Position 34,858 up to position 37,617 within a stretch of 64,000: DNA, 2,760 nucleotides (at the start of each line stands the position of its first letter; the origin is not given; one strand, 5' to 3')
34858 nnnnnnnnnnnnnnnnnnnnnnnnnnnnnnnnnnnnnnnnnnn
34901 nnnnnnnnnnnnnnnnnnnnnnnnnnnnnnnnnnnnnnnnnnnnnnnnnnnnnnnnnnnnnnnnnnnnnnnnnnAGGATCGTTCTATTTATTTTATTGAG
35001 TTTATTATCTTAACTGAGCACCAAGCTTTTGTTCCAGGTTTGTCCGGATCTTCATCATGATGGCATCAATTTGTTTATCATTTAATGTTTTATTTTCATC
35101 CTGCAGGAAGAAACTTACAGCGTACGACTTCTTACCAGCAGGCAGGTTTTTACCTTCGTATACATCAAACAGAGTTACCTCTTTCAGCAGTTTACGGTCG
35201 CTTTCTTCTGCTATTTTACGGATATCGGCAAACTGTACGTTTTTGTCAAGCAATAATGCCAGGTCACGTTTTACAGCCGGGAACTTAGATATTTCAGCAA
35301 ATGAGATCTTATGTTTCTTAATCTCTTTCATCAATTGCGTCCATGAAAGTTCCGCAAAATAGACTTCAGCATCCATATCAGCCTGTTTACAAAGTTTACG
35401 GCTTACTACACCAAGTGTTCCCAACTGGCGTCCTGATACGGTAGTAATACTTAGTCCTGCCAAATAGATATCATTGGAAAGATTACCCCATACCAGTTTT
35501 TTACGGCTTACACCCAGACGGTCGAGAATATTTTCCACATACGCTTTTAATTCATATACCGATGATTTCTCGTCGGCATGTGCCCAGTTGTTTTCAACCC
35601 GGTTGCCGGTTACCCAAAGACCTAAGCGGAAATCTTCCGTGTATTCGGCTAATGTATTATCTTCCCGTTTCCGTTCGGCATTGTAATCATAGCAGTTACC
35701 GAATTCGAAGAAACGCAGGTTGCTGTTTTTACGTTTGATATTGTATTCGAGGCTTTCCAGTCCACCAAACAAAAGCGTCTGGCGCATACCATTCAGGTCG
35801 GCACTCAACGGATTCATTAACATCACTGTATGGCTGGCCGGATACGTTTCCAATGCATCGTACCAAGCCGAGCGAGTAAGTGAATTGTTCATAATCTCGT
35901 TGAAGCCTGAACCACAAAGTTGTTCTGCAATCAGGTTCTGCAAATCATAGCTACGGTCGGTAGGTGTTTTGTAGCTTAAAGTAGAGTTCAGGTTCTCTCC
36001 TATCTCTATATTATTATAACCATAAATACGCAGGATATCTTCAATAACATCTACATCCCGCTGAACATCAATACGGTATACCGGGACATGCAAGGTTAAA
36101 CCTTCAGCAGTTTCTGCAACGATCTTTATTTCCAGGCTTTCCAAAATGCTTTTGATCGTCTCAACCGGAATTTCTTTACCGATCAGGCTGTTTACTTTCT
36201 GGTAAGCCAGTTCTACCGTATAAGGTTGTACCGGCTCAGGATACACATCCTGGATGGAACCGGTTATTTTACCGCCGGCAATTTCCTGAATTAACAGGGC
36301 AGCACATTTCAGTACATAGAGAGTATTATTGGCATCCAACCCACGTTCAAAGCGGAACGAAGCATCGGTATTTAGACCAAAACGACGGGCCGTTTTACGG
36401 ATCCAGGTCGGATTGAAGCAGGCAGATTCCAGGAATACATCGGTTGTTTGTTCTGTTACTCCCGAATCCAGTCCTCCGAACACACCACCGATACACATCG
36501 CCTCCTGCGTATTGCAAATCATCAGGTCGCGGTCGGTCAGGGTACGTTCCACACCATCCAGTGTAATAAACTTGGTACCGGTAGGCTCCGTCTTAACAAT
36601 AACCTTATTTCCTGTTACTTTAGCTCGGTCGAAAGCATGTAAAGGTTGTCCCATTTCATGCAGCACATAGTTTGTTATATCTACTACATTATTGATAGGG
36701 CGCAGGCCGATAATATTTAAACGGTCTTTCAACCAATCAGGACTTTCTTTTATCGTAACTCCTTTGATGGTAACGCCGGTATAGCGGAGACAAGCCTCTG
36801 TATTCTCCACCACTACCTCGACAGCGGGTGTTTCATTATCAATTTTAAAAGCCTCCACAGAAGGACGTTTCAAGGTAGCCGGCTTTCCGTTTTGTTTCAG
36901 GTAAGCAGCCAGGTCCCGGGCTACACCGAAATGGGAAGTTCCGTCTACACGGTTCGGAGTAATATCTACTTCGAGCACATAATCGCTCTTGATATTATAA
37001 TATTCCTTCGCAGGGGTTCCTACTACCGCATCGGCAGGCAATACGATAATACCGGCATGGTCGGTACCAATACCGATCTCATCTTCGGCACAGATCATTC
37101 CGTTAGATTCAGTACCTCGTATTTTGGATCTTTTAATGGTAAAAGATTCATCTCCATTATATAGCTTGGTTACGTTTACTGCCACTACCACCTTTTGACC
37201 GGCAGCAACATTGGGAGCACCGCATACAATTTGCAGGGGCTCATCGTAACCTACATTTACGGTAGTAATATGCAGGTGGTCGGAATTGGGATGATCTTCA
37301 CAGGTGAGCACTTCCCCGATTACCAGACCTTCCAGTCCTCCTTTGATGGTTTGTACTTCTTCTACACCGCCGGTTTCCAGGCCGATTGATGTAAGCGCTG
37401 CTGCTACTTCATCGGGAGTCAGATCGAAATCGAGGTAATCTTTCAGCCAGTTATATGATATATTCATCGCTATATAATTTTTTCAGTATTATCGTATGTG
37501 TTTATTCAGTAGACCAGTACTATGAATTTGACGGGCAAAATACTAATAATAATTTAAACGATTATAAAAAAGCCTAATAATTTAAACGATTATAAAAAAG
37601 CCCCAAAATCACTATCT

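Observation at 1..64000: About 22-23 accessory loci are broken while every recognisable core gene is intact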

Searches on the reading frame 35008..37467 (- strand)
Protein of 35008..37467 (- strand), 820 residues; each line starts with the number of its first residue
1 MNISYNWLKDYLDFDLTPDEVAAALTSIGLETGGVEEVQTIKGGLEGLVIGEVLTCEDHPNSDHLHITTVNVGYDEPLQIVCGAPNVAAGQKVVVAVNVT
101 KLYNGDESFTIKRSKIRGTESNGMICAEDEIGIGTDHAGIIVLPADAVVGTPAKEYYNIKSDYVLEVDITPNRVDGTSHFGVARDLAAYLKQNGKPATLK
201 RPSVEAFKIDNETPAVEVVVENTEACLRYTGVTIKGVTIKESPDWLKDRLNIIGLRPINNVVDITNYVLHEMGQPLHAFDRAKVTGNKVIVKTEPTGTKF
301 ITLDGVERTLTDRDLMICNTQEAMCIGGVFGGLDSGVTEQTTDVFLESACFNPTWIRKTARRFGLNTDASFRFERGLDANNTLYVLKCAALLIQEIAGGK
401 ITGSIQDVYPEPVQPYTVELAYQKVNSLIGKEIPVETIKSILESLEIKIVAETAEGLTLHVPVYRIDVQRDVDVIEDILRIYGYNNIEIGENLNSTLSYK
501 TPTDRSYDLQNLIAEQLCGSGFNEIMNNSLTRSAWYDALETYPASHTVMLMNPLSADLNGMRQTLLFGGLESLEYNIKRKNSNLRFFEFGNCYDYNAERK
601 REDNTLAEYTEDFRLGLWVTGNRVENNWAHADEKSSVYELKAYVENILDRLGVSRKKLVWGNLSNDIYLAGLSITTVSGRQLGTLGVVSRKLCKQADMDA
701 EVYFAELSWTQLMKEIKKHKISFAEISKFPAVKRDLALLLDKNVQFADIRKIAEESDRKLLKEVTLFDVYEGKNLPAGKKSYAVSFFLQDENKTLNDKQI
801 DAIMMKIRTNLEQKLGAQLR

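Call 8: find_related_loci(query=window:35008-37467:-, collection=genome_contigs, flank=10000)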
Query window:35008-37467:- (820 aa) in genome_contigs; peptide patterns used: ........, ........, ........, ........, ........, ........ (x = any residue, [..] = any of these).
600 stretches matched a pattern (row limit reached: there are more); 597 encode a relative of the query (tblastn E <= 1e-3); the best 80 are kept; 80 distinct loci.
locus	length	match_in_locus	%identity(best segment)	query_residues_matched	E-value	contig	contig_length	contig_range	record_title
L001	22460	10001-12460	85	1-820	0e+0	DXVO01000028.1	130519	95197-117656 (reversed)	MAG TPA_asm: Parabacteroides sp. isolate HRGM_Genome_3439 HRGM_Genome_3439_28, whole genome shotgun sequence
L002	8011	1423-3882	84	1-820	0e+0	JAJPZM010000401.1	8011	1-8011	MAG: Parabacteroides sp. isolate BH.2_3 NODE_1765_length_8011_cov_10.387883, whole genome shotgun sequence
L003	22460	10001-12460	82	1-820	0e+0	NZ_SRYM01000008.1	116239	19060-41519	Parabacteroides distasonis strain NM39_I3 NODE_8_length_116239_cov_559.011, whole genome shotgun sequence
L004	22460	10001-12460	82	1-820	0e+0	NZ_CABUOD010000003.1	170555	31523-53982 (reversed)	MAG: uncultured Parabacteroides sp. isolate MGYG-HGUT-04180, whole genome shotgun sequence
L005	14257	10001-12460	82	1-820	0e+0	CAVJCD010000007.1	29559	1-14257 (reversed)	Tannerellaceae bacterium isolate H07616-L1_cleanbin_000060 genome assembly, contig: Spades_H07616-L1_contig_977, whole g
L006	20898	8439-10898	79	1-820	0e+0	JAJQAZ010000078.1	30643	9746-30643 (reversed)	MAG: Tannerellaceae bacterium isolate C.10_3 NODE_283_length_30643_cov_23.771152, whole genome shotgun sequence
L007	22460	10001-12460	86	1-820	0e+0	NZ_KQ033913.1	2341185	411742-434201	Parabacteroides goldsteinii DSM 19448 = WAL 12034 strain DSM 19448 aczIT-supercont1.2, whole genome shotgun sequence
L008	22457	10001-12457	78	1-819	0e+0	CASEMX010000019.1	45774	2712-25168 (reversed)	uncultured Parabacteroides sp. isolate A77_L2_318318_idba_bin.6 genome assembly, contig: A77_L2_318318_idba_bin.6.fa_sca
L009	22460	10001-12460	77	1-820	0e+0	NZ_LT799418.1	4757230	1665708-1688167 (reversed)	Parabacteroides sp. Marseille-P3160 strain Marseille-P3160T, whole genome shotgun sequence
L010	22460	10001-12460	83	1-820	0e+0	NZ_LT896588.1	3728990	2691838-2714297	Parabacteroides bouchesdurhonensis strain Marseille-P3763, whole genome shotgun sequence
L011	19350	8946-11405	72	1-820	0e+0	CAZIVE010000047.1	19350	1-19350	MAG TPA_asm: uncultured Parabacteroides sp. isolate binchicken_co152_26 genome assembly, contig: NODE_3139_length_19350_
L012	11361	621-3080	71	1-820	0e+0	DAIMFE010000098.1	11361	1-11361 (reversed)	MAG TPA_asm: Bacteroides sp. isolate CTOTU14814 NODE_1168_length_11361_cov_20.378737, whole genome shotgun sequence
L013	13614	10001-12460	72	1-820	0e+0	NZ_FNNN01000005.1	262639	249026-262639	Bacteroides faecis MAJ27, whole genome shotgun sequence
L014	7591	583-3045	70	1-820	0e+0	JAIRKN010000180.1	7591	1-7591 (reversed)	MAG: Tannerella sp. isolate Cc175_bin118 k119_1099180, whole genome shotgun sequence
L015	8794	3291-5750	69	1-820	0e+0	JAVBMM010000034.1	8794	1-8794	MAG: Bacteroidales bacterium isolate EPI_MAG_00052 c_000011054582, whole genome shotgun sequence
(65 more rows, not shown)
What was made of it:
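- Closest known: Bacteroidales symbionts of gut protists. Different: The window's lineage is much closer to vertebrate-gut Parabacteroides (pheT 82-86% to P. goldsteinii, P. distasonis and a human-gut MAG) than to termite Tannerellaceae (64-70%) (call 8).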
